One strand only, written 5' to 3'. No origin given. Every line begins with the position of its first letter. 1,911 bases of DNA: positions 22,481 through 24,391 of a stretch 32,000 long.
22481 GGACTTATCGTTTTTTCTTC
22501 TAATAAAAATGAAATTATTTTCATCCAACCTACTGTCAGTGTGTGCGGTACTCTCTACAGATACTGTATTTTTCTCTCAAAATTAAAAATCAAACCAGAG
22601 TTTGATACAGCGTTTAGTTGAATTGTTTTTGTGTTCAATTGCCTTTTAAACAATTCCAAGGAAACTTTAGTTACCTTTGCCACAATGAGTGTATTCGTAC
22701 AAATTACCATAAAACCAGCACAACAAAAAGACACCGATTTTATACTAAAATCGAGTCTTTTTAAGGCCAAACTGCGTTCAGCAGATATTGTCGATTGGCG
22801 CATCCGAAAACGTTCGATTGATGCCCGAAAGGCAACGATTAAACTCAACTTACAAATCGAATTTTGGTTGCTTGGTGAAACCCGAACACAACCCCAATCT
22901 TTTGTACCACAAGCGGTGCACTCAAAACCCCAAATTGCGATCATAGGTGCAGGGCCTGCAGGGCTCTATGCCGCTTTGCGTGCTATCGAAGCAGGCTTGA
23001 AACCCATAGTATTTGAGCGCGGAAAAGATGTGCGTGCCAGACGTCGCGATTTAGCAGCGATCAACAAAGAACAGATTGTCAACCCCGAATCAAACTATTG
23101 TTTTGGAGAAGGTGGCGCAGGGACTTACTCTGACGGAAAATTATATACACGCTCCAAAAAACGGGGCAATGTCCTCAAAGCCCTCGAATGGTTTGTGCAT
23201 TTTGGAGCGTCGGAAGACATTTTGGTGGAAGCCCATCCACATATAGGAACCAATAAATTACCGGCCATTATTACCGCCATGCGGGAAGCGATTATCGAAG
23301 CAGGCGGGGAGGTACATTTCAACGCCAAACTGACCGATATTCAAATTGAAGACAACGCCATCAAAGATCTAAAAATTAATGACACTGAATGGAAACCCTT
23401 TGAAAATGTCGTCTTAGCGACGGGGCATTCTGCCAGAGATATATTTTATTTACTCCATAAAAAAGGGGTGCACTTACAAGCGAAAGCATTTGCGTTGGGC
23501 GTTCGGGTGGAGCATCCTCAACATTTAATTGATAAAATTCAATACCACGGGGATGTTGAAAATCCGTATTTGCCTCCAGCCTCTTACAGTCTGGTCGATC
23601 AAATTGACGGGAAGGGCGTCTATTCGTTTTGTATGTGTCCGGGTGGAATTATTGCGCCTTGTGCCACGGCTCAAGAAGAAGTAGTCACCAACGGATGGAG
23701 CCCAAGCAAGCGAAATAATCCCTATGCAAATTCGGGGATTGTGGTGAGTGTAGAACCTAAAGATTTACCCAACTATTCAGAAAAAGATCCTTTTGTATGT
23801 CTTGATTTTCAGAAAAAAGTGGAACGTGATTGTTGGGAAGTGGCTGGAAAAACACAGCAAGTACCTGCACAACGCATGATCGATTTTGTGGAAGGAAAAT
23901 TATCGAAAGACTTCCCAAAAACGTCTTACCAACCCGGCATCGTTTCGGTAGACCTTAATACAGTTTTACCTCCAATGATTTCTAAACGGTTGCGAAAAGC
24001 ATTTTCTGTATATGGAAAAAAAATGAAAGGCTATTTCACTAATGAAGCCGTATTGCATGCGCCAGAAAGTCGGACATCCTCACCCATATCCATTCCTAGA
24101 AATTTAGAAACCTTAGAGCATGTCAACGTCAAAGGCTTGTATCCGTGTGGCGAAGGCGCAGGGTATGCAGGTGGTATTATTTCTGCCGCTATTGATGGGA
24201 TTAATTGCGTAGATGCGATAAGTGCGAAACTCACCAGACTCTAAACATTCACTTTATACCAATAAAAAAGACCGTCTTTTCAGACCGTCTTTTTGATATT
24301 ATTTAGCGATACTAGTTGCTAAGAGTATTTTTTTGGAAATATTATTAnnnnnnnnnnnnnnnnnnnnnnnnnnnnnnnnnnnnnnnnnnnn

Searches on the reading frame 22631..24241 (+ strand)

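Call 80: search_protein_families(library=pfam, proteins=[window:22631-24241:+], max_evalue=0.001)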
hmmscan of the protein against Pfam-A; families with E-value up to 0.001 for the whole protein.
window:22631-24241:+ (537 aa): 7 families
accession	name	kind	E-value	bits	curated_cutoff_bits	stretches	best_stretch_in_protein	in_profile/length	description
PF21688.3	FAD-depend_C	-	4.5e-71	239.6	27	1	286-482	1-197/197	FAD-dependent protein, C-terminal domain-like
PF01266.30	DAO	-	4.2e-10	40.1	27.9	1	213-288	151-228/353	FAD dependent oxidoreductase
PF07992.20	Pyr_redox_2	-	8.6e-10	38.9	26.1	1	101-133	2-34/291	Pyridine nucleotide-disulphide oxidoreductase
PF03486.20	HI0933_like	-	5.9e-09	36.2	50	1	101-134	2-35/244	HI0933-like protein Rossmann domain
PF13738.12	Pyr_redox_3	-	1.4e-07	31.5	30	1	104-134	2-33/305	Pyridine nucleotide-disulphide oxidoreductase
PF00890.30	FAD_binding_2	-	1.5e-05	24.8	20.4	1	102-134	2-34/414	FAD binding domain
PF13450.12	NAD_binding_8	-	0.00026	21.6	21.9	0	104-134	1-31/68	NAD(P)-binding Rossmann-like domain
